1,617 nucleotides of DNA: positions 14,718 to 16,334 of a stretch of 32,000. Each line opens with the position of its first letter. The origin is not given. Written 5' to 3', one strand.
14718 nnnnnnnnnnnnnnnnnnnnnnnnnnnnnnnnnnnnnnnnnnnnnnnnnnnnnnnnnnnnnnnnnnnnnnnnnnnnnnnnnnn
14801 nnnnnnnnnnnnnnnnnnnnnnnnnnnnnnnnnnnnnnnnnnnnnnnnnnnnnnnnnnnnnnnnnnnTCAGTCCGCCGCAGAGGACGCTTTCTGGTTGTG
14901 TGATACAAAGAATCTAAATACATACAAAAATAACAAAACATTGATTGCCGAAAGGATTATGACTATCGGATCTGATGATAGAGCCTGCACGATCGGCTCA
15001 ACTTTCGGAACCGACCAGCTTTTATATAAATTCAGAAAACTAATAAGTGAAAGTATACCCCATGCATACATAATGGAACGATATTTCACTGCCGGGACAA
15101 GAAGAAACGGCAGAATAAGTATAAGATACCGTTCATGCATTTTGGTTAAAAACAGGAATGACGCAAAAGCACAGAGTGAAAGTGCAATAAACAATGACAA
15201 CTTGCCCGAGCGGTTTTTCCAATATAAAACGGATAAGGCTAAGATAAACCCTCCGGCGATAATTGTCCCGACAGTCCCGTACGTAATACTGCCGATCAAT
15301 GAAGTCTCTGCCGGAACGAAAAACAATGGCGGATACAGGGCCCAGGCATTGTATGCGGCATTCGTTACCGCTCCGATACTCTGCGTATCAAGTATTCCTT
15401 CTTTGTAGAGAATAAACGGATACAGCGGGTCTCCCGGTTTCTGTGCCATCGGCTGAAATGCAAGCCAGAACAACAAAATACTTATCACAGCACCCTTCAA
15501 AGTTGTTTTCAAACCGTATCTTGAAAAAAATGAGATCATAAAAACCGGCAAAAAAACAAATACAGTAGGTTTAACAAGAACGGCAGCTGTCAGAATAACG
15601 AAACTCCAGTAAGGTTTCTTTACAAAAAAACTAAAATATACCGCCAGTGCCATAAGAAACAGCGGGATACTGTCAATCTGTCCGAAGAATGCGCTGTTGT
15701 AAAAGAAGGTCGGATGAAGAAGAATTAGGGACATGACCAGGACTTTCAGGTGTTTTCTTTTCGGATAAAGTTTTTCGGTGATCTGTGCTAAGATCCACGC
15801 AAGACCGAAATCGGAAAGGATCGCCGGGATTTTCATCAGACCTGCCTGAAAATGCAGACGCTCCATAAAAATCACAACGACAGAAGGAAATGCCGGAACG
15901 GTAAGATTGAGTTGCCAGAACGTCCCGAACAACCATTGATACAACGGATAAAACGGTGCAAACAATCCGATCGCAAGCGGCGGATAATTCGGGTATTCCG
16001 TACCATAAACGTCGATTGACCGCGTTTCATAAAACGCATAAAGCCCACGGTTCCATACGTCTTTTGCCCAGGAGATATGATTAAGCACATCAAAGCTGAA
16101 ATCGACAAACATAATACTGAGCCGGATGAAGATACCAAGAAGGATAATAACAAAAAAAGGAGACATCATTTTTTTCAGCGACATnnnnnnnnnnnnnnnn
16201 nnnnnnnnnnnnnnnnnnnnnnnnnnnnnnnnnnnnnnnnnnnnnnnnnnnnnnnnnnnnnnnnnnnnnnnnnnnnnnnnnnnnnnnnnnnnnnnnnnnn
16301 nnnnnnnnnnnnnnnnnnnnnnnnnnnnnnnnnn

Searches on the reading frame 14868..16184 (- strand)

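Call 9: search_protein_families(library=pfam, proteins=[window:14868-16184:-], max_evalue=0.001)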
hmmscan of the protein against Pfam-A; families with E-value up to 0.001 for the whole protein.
window:14868-16184:- (438 aa): 0 families

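Call 10: search_protein_families(library=pfam, proteins=[window:14868-16184:-], max_evalue=10)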
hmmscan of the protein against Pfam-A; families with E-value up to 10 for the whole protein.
window:14868-16184:- (438 aa): 1 family
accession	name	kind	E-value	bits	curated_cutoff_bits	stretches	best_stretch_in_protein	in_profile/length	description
PF17240.7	DUF5313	-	4.7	8.1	27.4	1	129-190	23-83/123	Family of unknown function (DUF5313)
